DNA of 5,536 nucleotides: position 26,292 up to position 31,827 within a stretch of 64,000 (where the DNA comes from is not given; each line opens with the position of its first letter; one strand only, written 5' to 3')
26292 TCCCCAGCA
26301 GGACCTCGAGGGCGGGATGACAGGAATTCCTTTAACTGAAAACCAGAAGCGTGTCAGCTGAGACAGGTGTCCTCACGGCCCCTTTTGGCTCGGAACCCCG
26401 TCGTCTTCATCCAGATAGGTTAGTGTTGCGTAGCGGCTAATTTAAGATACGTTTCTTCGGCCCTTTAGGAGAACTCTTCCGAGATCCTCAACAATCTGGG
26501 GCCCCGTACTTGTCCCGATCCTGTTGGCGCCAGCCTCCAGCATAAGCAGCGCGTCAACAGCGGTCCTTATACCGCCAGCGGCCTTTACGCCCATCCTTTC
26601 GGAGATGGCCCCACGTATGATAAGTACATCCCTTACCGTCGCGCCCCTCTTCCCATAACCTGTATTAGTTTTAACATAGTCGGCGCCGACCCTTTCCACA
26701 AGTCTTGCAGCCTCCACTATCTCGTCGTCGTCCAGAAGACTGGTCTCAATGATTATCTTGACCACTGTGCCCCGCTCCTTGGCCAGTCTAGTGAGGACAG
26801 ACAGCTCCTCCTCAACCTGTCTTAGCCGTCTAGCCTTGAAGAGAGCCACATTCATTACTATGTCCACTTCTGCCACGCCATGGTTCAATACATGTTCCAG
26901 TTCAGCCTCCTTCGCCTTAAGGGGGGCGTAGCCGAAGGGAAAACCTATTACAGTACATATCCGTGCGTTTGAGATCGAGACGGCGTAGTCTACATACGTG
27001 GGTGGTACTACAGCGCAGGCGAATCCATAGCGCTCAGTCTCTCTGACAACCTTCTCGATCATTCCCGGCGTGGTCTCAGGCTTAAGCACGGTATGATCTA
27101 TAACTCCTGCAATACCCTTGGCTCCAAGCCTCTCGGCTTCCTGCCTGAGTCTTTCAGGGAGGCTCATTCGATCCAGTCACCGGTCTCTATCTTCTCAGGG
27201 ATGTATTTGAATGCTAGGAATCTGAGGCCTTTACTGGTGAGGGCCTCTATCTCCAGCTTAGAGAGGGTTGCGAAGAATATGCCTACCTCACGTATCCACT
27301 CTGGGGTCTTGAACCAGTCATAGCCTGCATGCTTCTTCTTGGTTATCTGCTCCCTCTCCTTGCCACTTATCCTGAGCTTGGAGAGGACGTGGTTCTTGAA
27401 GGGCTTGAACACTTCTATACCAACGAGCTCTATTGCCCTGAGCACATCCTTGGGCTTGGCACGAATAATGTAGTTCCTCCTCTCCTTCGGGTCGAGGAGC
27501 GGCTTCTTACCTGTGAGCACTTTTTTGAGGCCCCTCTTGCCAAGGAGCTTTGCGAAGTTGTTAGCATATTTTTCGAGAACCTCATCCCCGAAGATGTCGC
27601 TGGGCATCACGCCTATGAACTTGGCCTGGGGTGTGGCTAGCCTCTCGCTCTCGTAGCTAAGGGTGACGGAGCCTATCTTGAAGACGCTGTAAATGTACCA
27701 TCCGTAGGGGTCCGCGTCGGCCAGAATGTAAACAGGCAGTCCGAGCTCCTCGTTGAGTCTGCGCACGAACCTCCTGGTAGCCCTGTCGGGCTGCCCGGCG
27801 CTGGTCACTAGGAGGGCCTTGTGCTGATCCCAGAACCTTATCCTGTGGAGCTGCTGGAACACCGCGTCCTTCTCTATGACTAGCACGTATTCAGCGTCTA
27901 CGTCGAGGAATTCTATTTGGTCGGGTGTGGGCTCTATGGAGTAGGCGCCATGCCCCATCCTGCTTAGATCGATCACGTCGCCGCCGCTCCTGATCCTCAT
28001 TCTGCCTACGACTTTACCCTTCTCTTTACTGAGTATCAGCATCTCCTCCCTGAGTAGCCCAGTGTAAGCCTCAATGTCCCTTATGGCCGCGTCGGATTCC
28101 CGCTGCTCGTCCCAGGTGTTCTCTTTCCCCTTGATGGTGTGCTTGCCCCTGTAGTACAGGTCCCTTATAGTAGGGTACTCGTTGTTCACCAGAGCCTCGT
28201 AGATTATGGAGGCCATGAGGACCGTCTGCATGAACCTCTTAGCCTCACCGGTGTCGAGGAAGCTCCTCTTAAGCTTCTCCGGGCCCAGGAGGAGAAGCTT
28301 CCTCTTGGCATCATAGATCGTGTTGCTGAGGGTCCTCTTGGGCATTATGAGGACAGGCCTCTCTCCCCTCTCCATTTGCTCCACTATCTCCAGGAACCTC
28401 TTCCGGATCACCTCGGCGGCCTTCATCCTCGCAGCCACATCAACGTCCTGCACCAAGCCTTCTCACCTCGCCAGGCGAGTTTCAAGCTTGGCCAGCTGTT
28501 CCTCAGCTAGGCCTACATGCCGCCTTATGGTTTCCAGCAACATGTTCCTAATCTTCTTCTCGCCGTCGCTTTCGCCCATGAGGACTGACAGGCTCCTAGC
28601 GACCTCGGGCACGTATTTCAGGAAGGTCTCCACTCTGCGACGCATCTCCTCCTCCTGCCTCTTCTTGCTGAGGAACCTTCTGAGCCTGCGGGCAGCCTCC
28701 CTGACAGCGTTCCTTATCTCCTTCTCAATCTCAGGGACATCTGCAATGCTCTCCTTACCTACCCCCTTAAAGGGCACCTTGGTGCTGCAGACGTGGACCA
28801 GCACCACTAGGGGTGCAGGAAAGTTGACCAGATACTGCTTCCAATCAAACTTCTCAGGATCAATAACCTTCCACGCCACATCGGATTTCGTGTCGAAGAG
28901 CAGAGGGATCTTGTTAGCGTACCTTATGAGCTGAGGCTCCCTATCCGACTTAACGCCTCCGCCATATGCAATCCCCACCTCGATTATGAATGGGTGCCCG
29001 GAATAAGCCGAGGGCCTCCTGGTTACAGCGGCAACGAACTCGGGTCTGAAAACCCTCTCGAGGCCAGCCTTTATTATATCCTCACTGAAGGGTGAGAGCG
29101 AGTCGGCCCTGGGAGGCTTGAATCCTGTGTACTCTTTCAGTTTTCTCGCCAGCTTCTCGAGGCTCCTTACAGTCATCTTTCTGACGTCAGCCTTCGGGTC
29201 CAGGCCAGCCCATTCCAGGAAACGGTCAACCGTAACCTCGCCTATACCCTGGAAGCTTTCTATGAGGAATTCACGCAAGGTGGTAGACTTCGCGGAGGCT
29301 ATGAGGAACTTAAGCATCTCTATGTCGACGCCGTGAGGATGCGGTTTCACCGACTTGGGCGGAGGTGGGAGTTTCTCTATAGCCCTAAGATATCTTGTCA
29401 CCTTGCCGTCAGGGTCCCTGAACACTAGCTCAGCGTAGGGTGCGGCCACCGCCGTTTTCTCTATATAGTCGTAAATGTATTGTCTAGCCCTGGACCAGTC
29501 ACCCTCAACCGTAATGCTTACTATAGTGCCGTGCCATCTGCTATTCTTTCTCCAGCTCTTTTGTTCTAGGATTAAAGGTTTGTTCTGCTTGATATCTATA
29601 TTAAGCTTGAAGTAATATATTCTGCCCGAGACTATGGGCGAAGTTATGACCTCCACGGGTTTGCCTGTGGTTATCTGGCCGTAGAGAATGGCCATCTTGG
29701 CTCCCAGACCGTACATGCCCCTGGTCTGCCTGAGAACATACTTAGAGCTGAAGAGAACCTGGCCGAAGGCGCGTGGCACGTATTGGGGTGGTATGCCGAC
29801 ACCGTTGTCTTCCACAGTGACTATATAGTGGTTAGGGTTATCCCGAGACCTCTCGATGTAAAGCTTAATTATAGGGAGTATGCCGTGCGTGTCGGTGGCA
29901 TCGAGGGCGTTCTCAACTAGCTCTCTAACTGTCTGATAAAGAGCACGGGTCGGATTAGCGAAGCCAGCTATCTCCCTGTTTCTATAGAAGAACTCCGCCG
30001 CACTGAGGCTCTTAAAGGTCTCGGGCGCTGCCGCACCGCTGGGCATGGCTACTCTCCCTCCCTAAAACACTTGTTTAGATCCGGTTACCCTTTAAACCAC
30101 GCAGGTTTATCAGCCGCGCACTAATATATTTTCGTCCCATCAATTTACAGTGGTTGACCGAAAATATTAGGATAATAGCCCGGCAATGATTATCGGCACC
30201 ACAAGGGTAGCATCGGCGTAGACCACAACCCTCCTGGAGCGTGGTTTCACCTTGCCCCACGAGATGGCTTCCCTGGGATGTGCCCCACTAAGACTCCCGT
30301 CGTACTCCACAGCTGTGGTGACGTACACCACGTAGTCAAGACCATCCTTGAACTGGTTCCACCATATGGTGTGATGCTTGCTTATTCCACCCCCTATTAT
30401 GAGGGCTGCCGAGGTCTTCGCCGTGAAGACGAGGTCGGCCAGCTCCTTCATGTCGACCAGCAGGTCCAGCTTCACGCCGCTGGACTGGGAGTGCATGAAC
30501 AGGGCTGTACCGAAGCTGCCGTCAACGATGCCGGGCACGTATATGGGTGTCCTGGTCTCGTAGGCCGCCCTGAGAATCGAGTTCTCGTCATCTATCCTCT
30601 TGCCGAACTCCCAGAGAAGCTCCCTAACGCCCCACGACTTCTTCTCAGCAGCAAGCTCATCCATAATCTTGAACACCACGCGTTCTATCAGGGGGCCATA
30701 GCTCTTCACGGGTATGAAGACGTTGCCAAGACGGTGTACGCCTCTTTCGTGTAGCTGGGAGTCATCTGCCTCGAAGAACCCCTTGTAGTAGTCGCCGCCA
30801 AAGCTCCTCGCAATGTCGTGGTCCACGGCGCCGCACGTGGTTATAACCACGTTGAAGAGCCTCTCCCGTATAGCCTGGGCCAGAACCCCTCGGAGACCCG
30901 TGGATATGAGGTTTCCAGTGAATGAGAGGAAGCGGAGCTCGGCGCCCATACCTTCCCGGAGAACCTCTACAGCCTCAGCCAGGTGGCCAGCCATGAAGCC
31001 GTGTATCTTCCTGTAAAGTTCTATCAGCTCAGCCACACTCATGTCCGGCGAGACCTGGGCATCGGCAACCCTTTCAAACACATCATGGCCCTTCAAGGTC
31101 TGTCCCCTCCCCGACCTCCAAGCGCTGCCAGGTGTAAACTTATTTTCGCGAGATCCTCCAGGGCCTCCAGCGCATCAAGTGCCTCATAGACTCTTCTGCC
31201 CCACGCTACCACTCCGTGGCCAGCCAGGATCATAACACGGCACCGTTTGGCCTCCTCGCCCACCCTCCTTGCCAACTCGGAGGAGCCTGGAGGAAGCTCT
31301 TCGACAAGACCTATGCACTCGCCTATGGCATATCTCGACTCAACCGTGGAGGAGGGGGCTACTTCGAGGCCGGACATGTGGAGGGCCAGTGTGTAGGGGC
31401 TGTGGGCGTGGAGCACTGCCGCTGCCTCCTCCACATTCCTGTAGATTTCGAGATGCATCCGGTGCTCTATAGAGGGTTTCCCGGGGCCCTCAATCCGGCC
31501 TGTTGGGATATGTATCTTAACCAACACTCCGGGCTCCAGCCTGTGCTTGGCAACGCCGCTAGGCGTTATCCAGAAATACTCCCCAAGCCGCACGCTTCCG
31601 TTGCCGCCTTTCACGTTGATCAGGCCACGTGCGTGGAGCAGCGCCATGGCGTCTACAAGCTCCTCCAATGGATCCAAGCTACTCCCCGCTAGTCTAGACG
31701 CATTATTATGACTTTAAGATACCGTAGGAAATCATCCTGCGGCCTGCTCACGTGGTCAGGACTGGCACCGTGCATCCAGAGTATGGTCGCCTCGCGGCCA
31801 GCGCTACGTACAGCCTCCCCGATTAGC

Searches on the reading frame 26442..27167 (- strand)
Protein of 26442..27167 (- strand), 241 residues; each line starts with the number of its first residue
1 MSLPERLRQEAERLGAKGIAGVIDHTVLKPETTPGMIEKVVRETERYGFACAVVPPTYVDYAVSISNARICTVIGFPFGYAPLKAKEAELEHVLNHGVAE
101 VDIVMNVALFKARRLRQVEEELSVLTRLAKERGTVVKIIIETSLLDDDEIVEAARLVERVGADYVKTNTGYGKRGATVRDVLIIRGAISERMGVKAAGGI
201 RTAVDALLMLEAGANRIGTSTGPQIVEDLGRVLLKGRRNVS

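Call 31: search_protein_families(library=pfam, proteins=[window:26442-27167:-], max_evalue=0.001)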
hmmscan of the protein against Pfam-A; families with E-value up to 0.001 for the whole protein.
window:26442-27167:- (241 aa): 1 family
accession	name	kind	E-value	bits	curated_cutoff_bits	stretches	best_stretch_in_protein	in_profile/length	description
PF01791.15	DeoC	-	2.9e-11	43.9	23.8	1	23-222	6-223/229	DeoC/LacD family aldolase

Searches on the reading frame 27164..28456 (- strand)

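Call 31: search_protein_families(library=pfam, proteins=[window:27164-28456:-], max_evalue=0.001)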
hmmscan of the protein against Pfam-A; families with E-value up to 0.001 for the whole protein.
window:27164-28456:- (430 aa): 3 families
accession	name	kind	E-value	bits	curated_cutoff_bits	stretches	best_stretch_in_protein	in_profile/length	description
PF21180.3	TOP6A-Spo11_Toprim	-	4.7e-53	180.1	24.1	2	190-291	1-103/170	Topoisomerase 6 subunit A/Spo11, Toprim domain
PF04406.19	TP6A_N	-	5.3e-20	71.5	26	1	73-141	1-62/62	Type IIB DNA topoisomerase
PF20768.2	Topo_VI_alpha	-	5.6e-08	32.9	23.6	1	145-187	2-50/50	All-beta domain in DNA topoisomerase VI alpha subunit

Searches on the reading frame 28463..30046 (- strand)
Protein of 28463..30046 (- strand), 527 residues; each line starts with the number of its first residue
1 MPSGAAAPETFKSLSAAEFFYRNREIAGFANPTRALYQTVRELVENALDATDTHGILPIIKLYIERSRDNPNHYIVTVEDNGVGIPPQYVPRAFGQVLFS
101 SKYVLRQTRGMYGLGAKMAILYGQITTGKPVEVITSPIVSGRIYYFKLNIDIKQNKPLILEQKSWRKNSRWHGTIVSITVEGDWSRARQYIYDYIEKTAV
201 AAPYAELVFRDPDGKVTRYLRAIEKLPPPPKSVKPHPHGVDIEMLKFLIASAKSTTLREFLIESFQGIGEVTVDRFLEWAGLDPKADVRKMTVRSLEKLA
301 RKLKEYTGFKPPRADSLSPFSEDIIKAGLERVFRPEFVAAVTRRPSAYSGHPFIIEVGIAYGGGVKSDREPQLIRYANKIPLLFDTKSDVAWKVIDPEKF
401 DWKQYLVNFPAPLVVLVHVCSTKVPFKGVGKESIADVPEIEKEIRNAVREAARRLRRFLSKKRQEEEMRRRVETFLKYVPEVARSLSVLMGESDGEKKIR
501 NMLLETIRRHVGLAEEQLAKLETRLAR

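Call 31: search_protein_families(library=pfam, proteins=[window:28463-30046:-], max_evalue=0.001)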
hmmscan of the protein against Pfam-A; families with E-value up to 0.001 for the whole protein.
window:28463-30046:- (527 aa): 4 families
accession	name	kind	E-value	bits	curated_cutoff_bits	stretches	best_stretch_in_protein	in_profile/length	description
PF09239.17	Topo-VIb_trans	-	7.1e-64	214.8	24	1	312-471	1-159/159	Topoisomerase VI B subunit, transducer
PF02518.31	HATPase_c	-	2.3e-11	44.5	26.4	1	34-119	4-80/111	Histidine kinase-, DNA gyrase B-, and HSP90-like ATPase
PF13589.12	HATPase_c_3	-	4.8e-08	33.6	25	1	39-136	6-93/137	Histidine kinase-, DNA gyrase B-, and HSP90-like ATPase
PF05833.16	NFACT_N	-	3.1e-05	23.4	31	1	226-306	159-239/456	NFACT N-terminal and middle domains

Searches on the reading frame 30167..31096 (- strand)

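Call 31: search_protein_families(library=pfam, proteins=[window:30167-31096:-], max_evalue=0.001)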
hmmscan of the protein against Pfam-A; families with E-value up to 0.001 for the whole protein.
window:30167-31096:- (309 aa): 1 family
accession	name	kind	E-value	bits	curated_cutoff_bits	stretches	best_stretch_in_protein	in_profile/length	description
PF01916.23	DS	-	3.4e-106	355.2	27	1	23-305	1-286/288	Deoxyhypusine synthase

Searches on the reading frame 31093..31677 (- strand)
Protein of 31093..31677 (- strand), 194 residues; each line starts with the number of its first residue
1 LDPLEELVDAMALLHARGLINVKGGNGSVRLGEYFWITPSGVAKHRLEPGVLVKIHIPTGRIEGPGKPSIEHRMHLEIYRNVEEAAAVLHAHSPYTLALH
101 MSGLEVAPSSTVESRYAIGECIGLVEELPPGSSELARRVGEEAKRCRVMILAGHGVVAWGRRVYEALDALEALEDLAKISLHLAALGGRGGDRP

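Call 31: search_protein_families(library=pfam, proteins=[window:31093-31677:-], max_evalue=0.001)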
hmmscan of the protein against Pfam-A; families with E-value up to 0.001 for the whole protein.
window:31093-31677:- (194 aa): 1 family
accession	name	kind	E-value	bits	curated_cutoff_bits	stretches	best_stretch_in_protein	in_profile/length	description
PF00596.27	Aldolase_II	-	6.4e-43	147.2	22.2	1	5-180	1-182/183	Class II Aldolase and Adducin N-terminal domain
